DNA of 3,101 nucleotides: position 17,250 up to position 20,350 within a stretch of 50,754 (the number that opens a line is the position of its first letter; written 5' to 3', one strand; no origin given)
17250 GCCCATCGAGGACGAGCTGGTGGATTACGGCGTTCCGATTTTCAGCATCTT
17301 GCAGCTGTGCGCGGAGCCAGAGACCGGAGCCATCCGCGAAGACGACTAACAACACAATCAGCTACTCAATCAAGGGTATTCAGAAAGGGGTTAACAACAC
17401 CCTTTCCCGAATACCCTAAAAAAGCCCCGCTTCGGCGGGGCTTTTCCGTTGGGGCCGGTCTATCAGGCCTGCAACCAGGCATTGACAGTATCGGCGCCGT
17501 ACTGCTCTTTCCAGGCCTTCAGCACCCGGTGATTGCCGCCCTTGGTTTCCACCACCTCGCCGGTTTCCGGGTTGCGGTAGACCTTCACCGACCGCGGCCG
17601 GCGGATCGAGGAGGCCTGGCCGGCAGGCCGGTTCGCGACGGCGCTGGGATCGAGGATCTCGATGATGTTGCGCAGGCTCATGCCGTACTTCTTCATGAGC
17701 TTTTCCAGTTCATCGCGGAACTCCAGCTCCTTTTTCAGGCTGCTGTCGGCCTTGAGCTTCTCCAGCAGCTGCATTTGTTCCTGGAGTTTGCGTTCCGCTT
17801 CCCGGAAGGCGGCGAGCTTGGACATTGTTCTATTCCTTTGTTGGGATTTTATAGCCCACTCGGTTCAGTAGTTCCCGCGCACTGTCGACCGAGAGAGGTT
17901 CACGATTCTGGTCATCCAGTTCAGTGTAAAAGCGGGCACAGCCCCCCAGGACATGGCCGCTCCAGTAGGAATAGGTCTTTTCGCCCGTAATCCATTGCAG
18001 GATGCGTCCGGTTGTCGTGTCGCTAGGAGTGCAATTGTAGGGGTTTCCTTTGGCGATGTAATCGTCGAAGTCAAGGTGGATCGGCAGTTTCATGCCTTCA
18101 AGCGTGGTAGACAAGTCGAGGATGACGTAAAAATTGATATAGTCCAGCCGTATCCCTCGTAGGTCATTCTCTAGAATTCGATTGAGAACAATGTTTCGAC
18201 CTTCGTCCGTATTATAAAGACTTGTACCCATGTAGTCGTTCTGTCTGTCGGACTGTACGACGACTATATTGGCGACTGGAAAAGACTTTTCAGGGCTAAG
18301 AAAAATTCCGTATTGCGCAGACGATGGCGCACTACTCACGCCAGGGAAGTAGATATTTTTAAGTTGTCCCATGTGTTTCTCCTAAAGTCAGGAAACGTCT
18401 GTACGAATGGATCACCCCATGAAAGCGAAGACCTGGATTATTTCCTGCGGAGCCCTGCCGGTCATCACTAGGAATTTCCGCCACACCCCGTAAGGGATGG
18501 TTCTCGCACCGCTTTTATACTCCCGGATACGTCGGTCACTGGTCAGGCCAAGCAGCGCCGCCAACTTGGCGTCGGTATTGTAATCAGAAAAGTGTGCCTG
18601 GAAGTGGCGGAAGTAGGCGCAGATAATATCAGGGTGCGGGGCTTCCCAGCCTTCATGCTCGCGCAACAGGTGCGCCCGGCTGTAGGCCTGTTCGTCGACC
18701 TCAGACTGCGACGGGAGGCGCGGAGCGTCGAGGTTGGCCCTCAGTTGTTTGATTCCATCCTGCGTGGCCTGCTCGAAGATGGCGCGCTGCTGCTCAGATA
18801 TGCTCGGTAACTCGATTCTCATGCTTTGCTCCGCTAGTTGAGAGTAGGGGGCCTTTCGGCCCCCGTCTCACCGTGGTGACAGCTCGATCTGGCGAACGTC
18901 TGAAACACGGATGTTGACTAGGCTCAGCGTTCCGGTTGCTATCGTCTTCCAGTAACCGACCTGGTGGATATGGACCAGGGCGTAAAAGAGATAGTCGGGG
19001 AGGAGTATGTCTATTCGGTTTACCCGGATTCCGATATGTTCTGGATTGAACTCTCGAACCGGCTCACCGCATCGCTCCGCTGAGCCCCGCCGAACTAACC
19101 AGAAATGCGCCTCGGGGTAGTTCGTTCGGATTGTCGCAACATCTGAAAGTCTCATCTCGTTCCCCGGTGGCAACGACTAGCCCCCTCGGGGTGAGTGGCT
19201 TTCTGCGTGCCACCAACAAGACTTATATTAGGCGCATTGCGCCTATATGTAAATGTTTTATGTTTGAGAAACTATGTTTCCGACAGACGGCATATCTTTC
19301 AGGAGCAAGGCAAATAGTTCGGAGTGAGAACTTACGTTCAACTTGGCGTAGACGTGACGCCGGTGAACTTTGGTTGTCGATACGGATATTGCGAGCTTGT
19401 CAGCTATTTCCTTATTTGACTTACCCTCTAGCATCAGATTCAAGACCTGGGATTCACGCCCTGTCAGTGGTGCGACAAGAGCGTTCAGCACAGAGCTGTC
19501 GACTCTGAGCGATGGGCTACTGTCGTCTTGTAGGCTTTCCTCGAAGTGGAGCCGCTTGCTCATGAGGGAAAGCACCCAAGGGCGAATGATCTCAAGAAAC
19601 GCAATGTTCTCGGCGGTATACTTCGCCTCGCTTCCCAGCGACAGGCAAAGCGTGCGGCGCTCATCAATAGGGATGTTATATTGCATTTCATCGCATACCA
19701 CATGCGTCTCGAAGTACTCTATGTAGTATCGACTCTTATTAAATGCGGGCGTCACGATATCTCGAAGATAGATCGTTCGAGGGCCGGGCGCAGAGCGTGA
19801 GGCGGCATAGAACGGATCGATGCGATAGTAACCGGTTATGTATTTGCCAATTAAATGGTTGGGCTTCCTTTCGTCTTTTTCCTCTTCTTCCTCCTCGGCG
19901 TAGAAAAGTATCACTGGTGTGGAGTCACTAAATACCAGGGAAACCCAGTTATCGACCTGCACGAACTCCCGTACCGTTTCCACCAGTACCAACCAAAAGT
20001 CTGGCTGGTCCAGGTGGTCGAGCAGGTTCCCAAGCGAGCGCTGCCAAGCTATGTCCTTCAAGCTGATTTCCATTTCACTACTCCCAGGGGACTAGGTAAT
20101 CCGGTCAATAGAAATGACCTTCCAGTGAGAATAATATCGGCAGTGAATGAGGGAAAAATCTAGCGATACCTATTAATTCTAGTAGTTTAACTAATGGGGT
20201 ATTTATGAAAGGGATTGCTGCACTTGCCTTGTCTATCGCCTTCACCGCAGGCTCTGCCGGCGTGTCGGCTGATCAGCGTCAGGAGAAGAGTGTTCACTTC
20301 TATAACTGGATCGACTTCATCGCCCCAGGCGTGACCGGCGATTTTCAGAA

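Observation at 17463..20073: Low-GC minus-strand cargo operon (LuxR-type regulator plus three unknown ORFs) ending at a plasmid-borne MvaT silencer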

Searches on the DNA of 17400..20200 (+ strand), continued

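Call 13: get_annotated_region(hit=H47, flank=6000)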
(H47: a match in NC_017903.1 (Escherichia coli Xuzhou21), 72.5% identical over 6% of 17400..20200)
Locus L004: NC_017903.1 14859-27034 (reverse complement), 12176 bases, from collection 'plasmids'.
description: Escherichia coli Xuzhou21 plasmid pO157_Sal, complete sequence
organism: Escherichia coli Xuzhou21 (NCBI taxid 741093)
taxonomy: Bacteria; Pseudomonadota; Gammaproteobacteria; Enterobacterales; Enterobacteriaceae; Escherichia; Escherichia coli; Escherichia coli Xuzhou21
host: -; source: -; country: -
typing (MOB-suite, as given by PLSDB): conjugative; replicon rep_cluster_827; relaxase MOBP; mating-pair formation MPF_T
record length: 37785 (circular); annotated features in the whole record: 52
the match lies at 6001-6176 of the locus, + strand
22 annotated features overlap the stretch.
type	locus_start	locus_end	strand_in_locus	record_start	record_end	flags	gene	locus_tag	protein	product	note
CDS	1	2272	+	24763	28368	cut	-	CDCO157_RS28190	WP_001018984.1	LPD7 domain-containing protein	-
CDS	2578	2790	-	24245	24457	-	-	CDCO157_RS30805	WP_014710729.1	hypothetical protein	-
CDS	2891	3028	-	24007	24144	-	-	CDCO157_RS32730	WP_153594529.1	hypothetical protein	-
CDS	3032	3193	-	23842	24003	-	-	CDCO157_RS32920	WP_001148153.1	hypothetical protein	-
CDS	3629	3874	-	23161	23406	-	-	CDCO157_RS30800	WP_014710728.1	hypothetical protein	-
CDS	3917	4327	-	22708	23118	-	-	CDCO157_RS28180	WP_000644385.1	hypothetical protein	-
CDS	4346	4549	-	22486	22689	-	-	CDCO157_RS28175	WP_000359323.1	Hha/YmoA family nucleoid-associated regulatory protein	-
CDS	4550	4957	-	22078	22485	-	-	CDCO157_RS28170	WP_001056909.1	hypothetical protein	-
CDS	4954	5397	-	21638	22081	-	-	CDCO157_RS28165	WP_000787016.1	hypothetical protein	-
CDS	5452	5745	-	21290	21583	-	-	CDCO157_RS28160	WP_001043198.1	hypothetical protein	-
CDS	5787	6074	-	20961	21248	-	-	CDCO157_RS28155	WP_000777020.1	hypothetical protein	-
CDS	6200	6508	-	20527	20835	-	-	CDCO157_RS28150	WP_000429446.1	hypothetical protein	-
CDS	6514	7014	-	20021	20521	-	-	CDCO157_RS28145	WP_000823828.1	thermonuclease family protein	-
CDS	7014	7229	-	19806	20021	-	-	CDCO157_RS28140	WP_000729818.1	hypothetical protein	-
CDS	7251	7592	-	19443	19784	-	-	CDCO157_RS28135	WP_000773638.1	hypothetical protein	-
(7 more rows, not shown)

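Call 74: build_rna_model(alignment_id=A6, structure=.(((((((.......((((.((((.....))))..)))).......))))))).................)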
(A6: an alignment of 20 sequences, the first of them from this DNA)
Model R1 built from alignment A6 (20 sequences, 70 columns); structure: as given.
model positions 66; base pairs 15; branch points 0; effective number of sequences 2.19; information 0.85 bits per position. Calibrated on 0.2 Mb of random sequence (short: E-values are rough).
structure used (alignment columns):
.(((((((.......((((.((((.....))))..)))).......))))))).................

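Call 75: search_with_rna_model(model_id=R1, sources=[window, L002, L003, L004, L011, L012, L013, L014, L015, L016, L017, L018, L019, L020, L021, L022, L023, L024, L025, L026, L027, L028, L029, L030, L031, L032, L033, L034, L035, L036, L037, L038, L039, L046, L047, L048, L050, L051, L052, L053, L054, L055, L056, L059, L060, L062, L063, L064, L065, L066, L067, L068, L069, L070, L071, L072, L073, L075, L076, L078, L080, L081, L082, L083, L084, L085, L086, L087, L088, L089, L090, L091, L092, L093, L094, L095, L096, L097, L098, L099, L100, L101, L103, L105, L106, L107, L110, L112, L113, L114, L116, L121, L122, L123, L124, L125, L126, L128, L129, L131], max_evalue=0.01, make_alignment=true)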
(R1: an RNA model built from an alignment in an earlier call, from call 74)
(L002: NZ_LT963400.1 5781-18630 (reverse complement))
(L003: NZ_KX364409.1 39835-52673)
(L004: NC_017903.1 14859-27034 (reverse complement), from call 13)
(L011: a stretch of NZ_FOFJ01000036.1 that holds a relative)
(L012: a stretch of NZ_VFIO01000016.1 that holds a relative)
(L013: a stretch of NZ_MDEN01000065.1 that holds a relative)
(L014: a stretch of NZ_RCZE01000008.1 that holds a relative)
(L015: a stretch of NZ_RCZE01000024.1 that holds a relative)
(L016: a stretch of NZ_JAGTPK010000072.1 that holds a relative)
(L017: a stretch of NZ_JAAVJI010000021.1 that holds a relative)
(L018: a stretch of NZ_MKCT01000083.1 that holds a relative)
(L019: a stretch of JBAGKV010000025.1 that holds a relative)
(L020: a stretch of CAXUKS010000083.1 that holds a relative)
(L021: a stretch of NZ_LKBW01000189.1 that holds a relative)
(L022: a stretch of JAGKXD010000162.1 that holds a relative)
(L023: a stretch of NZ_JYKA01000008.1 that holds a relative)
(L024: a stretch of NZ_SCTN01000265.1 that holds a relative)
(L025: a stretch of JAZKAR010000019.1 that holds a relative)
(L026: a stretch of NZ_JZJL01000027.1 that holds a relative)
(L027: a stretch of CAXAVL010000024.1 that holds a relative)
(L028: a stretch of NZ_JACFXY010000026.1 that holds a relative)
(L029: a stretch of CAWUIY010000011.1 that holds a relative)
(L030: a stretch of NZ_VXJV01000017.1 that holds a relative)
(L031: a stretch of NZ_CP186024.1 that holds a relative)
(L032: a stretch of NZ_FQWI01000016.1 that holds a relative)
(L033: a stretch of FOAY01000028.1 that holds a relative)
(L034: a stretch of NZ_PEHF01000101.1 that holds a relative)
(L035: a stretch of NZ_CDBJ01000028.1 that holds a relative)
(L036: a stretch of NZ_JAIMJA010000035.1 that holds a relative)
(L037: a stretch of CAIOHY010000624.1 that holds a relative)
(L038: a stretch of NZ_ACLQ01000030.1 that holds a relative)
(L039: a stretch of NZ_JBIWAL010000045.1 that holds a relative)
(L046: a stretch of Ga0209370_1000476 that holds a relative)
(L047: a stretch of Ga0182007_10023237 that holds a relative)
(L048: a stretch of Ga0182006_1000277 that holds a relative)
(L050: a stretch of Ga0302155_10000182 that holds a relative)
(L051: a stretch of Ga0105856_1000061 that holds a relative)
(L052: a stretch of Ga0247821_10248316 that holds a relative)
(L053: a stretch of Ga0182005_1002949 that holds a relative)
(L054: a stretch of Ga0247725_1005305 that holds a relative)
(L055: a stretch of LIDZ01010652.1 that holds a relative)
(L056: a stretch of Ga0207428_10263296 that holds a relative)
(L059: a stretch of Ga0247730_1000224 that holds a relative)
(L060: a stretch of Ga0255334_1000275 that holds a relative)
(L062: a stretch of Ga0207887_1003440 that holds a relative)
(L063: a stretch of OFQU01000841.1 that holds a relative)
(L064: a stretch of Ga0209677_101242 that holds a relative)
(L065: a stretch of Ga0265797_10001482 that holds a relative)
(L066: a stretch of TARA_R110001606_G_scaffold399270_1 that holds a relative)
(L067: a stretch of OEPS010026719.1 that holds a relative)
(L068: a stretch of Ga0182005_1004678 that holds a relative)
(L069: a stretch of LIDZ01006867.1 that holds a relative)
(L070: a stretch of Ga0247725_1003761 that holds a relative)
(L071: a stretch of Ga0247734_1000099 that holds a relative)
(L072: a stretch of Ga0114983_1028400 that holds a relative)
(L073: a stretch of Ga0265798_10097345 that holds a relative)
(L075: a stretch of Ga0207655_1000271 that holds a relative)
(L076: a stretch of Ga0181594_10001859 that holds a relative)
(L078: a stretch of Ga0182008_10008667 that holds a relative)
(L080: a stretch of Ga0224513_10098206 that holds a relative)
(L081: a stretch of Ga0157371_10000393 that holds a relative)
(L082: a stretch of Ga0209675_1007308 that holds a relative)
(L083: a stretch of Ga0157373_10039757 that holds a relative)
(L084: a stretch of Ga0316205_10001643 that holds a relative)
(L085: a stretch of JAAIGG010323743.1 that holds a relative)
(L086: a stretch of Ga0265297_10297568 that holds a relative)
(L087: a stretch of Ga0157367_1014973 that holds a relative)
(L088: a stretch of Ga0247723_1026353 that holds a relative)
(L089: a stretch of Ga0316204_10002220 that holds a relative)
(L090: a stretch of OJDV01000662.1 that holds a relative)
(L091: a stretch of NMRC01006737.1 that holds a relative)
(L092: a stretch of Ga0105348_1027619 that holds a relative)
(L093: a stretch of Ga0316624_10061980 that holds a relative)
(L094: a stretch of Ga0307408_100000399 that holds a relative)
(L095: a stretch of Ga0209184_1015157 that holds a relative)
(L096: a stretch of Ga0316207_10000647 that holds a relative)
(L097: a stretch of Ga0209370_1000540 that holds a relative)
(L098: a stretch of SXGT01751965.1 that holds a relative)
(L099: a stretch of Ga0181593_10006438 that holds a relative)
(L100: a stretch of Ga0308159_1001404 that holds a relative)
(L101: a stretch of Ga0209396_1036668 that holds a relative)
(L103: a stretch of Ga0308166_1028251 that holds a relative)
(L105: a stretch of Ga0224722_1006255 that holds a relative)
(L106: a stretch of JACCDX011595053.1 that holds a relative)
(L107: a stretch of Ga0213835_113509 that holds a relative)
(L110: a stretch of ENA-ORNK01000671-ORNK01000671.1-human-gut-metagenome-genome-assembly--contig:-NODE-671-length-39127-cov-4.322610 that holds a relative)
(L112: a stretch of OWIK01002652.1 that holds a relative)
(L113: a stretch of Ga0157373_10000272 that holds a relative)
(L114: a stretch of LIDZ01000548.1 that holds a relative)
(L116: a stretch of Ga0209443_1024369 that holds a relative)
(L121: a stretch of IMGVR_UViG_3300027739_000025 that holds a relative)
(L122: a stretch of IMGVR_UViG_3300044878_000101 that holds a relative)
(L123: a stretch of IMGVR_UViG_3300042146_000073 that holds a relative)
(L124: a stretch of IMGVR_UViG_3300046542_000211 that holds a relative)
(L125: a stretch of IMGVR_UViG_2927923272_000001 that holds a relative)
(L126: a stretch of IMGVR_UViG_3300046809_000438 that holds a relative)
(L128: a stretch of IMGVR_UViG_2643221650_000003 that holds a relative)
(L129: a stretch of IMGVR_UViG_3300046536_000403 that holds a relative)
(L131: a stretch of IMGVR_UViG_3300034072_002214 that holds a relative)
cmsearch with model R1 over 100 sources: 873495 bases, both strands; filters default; matches with E-value up to 0.01: 88.
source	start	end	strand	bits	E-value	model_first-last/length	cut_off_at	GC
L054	974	1038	+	90.6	9.1e-16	1-66/66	no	0.65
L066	2379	2444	+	90.5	9.1e-16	1-66/66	no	0.59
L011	7939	8003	+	90.2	1.1e-15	1-66/66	no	0.66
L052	116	180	+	90.2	1.1e-15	1-66/66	no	0.66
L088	187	253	+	88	3e-15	1-66/66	no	0.6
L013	7938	8003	+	87.5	4e-15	1-66/66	no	0.64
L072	531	595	+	87.2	4.6e-15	1-66/66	no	0.62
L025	7938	8003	+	86.9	5.2e-15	1-66/66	no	0.64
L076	3939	4003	+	86.5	6.3e-15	1-66/66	no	0.6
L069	3937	4003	+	85.3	1.1e-14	1-66/66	no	0.61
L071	3937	4003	+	85.3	1.1e-14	1-66/66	no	0.61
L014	7938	8003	+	85.2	1.2e-14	1-66/66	no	0.65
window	19153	19215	-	85.1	1.2e-14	1-66/66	no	0.65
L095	1600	1664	+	85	1.3e-14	1-66/66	no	0.6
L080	314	378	+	84.1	2e-14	1-66/66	no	0.62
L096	3937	4003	+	83.9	2.2e-14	1-66/66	no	0.58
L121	7941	8003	+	83.7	2.4e-14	1-66/66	no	0.67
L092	781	845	+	83.2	3e-14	1-66/66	no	0.57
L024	1380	1444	+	82.8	3.7e-14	1-66/66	no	0.63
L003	6747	6810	-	81.2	8.1e-14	1-66/66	no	0.58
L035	7940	8003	+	81.2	8.1e-14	1-66/66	no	0.58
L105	504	567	+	81.2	8.1e-14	1-66/66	no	0.58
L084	3939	4003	+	80.5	1.1e-13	1-66/66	no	0.58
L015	7938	8003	+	80.3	1.3e-13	1-66/66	no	0.61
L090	3940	4003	+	79.7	1.6e-13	1-66/66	no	0.62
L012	7938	8003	+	79.7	1.7e-13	1-66/66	no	0.59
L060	1318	1383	+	79.7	1.7e-13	1-66/66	no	0.59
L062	733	798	+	79.7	1.7e-13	1-66/66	no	0.59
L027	7937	8003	+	78.8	2.6e-13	1-66/66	no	0.63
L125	7942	8003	+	77.3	5.3e-13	1-66/66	no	0.61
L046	3936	4003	+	76.7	6.8e-13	1-66/66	no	0.62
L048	3936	4003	+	76.7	6.8e-13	1-66/66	no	0.62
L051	3936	4003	+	76.7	6.8e-13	1-66/66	no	0.62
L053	2739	2806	+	76.7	6.8e-13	1-66/66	no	0.62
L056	469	536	+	76.7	6.8e-13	1-66/66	no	0.62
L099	528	591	+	76.2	8.7e-13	1-66/66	no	0.58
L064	3936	4003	+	75.1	1.5e-12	1-66/66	no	0.6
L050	3938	4003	+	74.8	1.7e-12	1-66/66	no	0.64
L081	3938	4003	+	74.5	2e-12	1-66/66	no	0.61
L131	7781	7847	+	74.5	2e-12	1-66/66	no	0.6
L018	7937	8003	+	73.8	2.8e-12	1-66/66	no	0.61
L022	2837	2904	+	73.4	3.4e-12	1-66/66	no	0.6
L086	201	265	+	72.5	5.2e-12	1-66/66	no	0.52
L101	1158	1224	+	72.4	5.4e-12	1-66/66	no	0.49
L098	3937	4003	+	71.9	6.9e-12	1-66/66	no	0.61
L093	1621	1686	+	71.7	7.6e-12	1-66/66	no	0.61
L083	576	641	+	71.1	1e-11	1-66/66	no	0.62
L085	3938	4003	+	71.1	1e-11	1-66/66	no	0.62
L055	253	318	+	71.1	1e-11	1-66/66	no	0.62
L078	867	932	+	71.1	1e-11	1-66/66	no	0.62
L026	7937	8003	+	70.6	1.3e-11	1-66/66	no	0.54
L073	1255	1320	+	70.6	1.3e-11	1-66/66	no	0.58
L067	868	934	+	70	1.7e-11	1-66/66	no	0.61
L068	130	196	+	70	1.7e-11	1-66/66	no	0.61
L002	6752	6817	-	69.6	2.1e-11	1-66/66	no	0.61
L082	1367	1432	+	69.1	2.6e-11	1-66/66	no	0.64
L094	3938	4003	+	69.1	2.6e-11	1-66/66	no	0.64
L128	7938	8003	+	69.1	2.6e-11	1-66/66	no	0.64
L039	7936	8003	+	69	2.8e-11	1-66/66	no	0.65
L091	1302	1368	+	68.7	3.2e-11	1-66/66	no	0.52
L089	3939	4003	+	68.4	3.7e-11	1-66/66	no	0.57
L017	749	814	+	67.8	4.8e-11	1-66/66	no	0.64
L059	3938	4003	+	67.2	6.5e-11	1-66/66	no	0.62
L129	7936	8001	+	66.9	7.6e-11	1-66/66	no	0.61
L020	3776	3839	+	66.4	9.4e-11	1-66/66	no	0.61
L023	7937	8003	+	65.6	1.4e-10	1-66/66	no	0.66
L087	2954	3022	+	65.6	1.4e-10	1-66/66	no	0.61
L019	7937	8003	+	65.2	1.7e-10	1-66/66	no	0.64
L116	2294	2360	+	65.2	1.7e-10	1-66/66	no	0.64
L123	7937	8002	+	64.9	2e-10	1-66/66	no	0.62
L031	7931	7996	+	64.8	2e-10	1-66/66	no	0.61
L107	1225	1290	+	64.5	2.4e-10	1-66/66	no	0.62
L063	3937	4003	+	63.7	3.4e-10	1-66/66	no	0.6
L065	1192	1256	+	62.8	5.4e-10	1-66/66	no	0.62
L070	2963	3028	+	61.6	9.4e-10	1-66/66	no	0.62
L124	7938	8003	+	61.6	9.4e-10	1-66/66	no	0.62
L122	7938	8003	+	60.2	1.9e-09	1-66/66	no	0.61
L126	7935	8001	+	58.6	4e-09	1-66/66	no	0.6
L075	3940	4003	+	55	2.2e-08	1-66/66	no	0.56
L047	1492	1557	+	50.9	1.6e-07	1-66/66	no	0.62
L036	7941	8003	+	50.4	2.1e-07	1-66/66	no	0.56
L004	6072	6129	-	33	0.00083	1-66/66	no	0.57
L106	326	386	+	33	0.00084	1-66/66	no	0.49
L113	3946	4003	+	30.7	0.0025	1-66/66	no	0.57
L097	3944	4003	+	28.7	0.0065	1-66/66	no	0.52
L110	3946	4003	+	28.6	0.007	1-66/66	no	0.6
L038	1588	1645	+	28.4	0.0076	1-66/66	no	0.59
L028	2783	2842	+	28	0.0091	1-66/66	no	0.53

Alignment A7: 88 matches aligned to the model, 73 columns, each read 5' to 3' on its own strand. Consensus structure (alignment columns), stored with it:
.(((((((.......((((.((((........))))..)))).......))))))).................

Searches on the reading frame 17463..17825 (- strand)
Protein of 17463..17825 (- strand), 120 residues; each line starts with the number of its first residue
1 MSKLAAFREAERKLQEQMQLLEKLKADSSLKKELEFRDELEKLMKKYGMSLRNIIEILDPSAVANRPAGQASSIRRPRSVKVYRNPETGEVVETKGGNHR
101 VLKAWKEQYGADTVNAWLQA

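Call 3: search_protein_families(library=pfam, proteins=[window:17463-17825:-], max_evalue=0.1)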
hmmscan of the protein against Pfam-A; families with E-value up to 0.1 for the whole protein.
window:17463-17825:- (120 aa): 2 families
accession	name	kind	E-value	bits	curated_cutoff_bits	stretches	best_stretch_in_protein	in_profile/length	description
PF22055.1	MvaT_DBD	-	4.6e-22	78.1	27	1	81-117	1-37/37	Bacterial xenogeneic silencer MvaT, C-terminal domain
PF00816.26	Histone_HNS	-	0.00011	22.3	25.6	1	82-112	2-32/38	H-NS histone C-terminal domain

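Call 7: search_protein_families(library=ncbifam, proteins=[window:17463-17825:-], max_evalue=1)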
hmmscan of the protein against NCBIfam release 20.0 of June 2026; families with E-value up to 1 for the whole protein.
window:17463-17825:- (120 aa): 2 families
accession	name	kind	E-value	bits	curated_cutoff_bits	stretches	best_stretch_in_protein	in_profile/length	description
NF041859.1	silencer_MvaTU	equivalog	5.5e-51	171.8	75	1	1-119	1-120/120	histone-like nucleoid-structuring protein, MvaT/MvaU family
NF041860.1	silencer_MvaT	exception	7.5e-39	132.8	180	1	1-118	1-121/125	histone-like nucleoid-structuring protein MvaT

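Call 8: search_protein_families(library=padloc, proteins=[window:17463-17825:-], max_evalue=1)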
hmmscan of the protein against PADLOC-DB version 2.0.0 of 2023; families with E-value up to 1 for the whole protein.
window:17463-17825:- (120 aa): 2 families
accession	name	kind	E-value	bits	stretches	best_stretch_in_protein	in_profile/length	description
PDLC03835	DzbA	-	0.014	12.7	1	5-65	212-272/393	-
PDLC02320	AbiEii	-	0.025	12.6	1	4-54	83-131/147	AbiEii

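Call 9: search_protein_families(library=phrogs, proteins=[window:17463-17825:-], max_evalue=1)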
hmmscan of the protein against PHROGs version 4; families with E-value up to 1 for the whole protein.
window:17463-17825:- (120 aa): 5 families
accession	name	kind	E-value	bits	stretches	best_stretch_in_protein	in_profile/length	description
phrog_34034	-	unknown function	1.1e-44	152.7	1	1-120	1-126/126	-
phrog_33520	-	unknown function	0.16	13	1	7-59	9-62/262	-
phrog_7321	-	unknown function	0.17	13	1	4-47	75-116/149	-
phrog_8887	-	moron, auxiliary metabolic gene and host takeover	0.18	12.6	1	19-51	6-36/85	toxin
phrog_3450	-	unknown function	0.25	12.2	1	5-42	30-67/137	-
